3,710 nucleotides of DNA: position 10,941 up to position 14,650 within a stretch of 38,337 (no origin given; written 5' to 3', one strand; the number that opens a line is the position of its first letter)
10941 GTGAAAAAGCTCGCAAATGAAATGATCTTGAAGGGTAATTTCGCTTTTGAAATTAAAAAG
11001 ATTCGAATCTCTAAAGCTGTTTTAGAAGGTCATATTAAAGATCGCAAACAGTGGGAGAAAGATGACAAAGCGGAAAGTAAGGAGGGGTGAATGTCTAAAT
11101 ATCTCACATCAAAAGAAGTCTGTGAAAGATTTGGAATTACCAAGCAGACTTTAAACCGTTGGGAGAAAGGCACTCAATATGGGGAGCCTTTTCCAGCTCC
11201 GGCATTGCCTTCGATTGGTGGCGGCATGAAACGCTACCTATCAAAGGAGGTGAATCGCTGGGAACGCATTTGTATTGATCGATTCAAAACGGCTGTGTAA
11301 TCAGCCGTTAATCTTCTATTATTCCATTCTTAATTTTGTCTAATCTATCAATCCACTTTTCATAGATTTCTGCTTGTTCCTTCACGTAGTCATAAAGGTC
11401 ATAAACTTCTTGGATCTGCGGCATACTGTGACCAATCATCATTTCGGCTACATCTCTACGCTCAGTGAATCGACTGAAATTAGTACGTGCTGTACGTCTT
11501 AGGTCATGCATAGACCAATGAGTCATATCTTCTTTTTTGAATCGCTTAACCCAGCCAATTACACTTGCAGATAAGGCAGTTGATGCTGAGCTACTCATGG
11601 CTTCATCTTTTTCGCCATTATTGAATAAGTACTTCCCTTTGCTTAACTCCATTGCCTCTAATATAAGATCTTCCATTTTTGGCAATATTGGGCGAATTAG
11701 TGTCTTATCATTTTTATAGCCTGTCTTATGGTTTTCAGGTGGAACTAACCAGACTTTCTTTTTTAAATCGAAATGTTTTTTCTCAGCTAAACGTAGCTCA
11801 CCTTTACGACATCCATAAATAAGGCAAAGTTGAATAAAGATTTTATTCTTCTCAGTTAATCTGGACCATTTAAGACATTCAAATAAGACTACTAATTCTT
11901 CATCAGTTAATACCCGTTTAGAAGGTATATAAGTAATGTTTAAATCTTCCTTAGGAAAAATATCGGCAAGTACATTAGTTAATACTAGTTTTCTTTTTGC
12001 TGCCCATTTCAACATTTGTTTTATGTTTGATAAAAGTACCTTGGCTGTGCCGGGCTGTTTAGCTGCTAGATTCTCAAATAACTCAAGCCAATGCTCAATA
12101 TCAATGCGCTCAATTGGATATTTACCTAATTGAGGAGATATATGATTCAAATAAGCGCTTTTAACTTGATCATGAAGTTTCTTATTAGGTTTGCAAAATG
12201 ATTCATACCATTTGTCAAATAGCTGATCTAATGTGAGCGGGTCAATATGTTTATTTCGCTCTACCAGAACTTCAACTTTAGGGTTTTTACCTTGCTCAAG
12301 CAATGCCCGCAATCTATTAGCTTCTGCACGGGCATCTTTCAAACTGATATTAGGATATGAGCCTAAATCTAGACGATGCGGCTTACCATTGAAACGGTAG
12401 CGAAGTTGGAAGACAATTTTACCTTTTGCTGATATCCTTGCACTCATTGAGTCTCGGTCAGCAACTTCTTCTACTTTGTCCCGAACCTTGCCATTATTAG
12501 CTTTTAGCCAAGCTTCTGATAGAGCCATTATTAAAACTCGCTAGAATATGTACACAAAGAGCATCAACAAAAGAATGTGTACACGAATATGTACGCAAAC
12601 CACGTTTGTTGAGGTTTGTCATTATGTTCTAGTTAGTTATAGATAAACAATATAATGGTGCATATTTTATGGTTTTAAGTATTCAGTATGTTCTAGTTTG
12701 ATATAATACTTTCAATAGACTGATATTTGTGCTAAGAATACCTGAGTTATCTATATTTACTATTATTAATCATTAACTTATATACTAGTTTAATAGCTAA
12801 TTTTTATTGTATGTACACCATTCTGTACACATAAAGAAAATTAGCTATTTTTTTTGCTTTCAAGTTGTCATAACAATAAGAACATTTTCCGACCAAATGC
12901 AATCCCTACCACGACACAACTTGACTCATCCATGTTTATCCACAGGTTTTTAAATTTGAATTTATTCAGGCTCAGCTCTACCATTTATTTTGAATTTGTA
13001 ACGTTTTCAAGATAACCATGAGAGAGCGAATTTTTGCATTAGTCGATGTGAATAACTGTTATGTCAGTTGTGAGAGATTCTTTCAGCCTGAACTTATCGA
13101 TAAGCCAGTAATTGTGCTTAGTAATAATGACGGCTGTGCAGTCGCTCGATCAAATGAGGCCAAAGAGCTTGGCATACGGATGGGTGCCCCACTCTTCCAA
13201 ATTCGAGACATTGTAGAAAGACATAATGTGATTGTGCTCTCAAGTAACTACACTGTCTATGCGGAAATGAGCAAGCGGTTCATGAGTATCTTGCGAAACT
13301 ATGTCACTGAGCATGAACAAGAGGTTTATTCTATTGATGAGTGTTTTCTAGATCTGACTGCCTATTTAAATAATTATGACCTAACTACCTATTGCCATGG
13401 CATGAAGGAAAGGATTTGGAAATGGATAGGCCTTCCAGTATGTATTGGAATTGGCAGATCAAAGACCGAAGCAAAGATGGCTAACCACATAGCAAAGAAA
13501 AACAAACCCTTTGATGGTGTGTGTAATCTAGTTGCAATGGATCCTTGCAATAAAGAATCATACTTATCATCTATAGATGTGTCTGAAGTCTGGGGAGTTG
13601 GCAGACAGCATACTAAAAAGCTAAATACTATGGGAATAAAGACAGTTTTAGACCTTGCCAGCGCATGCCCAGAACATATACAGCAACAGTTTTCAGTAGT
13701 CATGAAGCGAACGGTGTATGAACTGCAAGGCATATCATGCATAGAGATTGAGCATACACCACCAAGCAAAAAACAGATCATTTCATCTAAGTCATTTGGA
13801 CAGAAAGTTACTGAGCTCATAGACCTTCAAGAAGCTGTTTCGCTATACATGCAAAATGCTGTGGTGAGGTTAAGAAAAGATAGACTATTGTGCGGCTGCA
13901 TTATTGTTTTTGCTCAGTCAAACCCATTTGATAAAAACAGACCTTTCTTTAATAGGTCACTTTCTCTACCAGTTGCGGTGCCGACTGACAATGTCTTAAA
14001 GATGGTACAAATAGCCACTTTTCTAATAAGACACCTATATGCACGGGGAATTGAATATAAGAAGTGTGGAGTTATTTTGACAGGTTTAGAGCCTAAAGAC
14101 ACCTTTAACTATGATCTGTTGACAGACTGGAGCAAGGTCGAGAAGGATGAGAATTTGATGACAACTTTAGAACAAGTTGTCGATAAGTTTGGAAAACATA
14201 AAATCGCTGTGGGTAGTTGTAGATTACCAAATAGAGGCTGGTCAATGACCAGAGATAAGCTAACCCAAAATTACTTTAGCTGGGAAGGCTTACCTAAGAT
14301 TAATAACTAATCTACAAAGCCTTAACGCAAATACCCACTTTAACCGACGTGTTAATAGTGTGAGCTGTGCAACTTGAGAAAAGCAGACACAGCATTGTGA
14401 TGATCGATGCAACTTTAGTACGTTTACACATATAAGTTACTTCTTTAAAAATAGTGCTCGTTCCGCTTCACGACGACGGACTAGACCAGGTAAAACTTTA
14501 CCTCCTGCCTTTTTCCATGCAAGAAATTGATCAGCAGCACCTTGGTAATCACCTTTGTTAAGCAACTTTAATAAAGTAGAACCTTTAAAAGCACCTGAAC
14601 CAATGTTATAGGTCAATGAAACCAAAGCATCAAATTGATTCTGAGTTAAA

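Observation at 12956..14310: Orphan phage-borne umuC next to attP, preceded by a TTGAA-N11-TTCAA palindrome resembling the host DNA-damage operator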

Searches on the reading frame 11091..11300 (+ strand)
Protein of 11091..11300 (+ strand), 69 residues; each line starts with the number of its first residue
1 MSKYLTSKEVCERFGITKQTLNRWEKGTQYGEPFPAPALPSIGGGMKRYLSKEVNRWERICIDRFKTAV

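Call 28: search_protein_families(library=pfam, proteins=[window:11091-11300:+], max_evalue=0.01)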
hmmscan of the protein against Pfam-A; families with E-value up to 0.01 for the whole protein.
window:11091-11300:+ (69 aa): 8 families
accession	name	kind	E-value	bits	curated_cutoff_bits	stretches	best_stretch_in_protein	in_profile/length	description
PF01381.28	HTH_3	-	2.3e-05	24.8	23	1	4-28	9-33/55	Helix-turn-helix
PF12728.13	HTH_17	-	3.8e-05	24.3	27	1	4-24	1-21/51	Helix-turn-helix domain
PF13384.12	HTH_23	-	0.0008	19.6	24.6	1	5-32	18-46/50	Homeodomain-like domain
PF00376.29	MerR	-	0.0013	19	28.2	1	6-26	1-21/38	MerR family regulatory protein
PF13443.12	HTH_26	-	0.0034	18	22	1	5-28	11-34/63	Cro/C1-type HTH DNA-binding domain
PF13518.12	HTH_28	-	0.0041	17.6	25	1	6-27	14-35/52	Helix-turn-helix domain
PF07037.17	YfeC-like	-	0.0048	17.6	22.9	1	5-49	1-41/122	Transcription regulator YfeC-like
PF12802.13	MarR_2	-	0.0054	17.3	27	1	5-23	21-39/61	MarR family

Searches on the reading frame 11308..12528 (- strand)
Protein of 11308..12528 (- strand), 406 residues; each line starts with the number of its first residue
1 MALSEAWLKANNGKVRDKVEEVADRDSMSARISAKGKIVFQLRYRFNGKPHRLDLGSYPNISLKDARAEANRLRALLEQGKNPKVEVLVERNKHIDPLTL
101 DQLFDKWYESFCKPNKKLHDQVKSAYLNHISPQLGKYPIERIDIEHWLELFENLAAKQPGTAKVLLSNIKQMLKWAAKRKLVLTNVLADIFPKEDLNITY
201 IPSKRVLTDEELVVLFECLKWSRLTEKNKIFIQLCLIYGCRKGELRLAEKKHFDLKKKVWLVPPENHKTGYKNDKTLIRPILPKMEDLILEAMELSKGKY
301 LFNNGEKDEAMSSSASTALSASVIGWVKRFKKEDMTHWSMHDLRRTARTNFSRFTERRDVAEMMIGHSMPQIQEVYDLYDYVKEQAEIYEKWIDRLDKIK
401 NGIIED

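Call 28: search_protein_families(library=pfam, proteins=[window:11308-12528:-], max_evalue=0.01)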
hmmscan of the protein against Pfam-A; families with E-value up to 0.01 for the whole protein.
window:11308-12528:- (406 aa): 3 families
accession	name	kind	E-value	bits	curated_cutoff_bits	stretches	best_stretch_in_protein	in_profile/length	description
PF13356.12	Arm-DNA-bind_3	-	1.3e-17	64.2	27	1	3-86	1-79/83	Arm DNA-binding domain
PF00589.27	Phage_integrase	-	4.3e-13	49.8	27.1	1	206-376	2-165/172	Phage integrase family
PF22022.2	Phage_int_M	-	7.4e-08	33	27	1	104-189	5-92/96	Phage integrase central domain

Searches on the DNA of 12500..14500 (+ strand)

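Call 4: search_dna_similar(query=window:12500-14500:+, collection=phages, mode=near, max_rows=30)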
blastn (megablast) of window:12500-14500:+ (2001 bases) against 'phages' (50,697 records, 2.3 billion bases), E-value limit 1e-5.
Records with a match: 2; places in all: 2; records where one place covers at least 80% of the query: 0.
Best place of each record, by identity: 60-80% 2.
By first word of the organism name: Acinetobacter 2.
By host as written in the record: Acinetobacter baumannii Ab105 1; Acinetobacter baumannii Ab404_GEIH-2010 1.
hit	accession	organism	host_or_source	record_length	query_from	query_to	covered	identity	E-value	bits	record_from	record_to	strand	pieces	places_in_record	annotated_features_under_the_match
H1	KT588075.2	Acinetobacter phage Ab105-2phi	Acinetobacter baumannii Ab105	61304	385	1138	38%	71.1%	1e-35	158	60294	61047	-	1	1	lesion bypass DNA polymerase V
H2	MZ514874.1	Acinetobacter phage Ab105-2phideltaCI404ad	Acinetobacter baumannii Ab404_GEIH-2010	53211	385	1138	38%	71.1%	1e-35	158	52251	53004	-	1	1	lesion bypass DNA polymerase V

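Call 19: get_annotated_region(hit=H1, flank=4000)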
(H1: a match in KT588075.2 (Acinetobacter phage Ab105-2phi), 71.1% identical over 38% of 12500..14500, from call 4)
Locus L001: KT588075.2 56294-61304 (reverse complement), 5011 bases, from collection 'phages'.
description: Acinetobacter phage Ab105-2phi, complete genome.
organism: Acinetobacter phage Ab105-2phi (NCBI taxid 1718841)
taxonomy: Viruses; Duplodnaviria; Heunggongvirae; Uroviricota; Caudoviricetes; Vieuvirus
host: Acinetobacter baumannii Ab105; source: -; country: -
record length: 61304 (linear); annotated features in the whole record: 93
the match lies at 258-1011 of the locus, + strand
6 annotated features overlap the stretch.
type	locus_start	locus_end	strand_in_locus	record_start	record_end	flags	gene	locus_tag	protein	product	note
CDS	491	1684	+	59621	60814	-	-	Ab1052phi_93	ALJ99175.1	lesion bypass DNA polymerase V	ORF93; lesion bypass DNA polymerase V (UmuC)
CDS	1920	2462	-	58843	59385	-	-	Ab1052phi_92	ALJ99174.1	glycosylhydrolase 108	ORF92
CDS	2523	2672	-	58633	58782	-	-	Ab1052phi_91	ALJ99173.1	putative membrane protein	ORF91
CDS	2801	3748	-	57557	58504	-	-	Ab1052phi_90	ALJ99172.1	alpha/beta hydrolase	ORF90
CDS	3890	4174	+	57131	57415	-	-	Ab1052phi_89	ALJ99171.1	hypothetical protein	ORF89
CDS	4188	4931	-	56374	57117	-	-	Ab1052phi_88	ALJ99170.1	hypothetical protein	ORF88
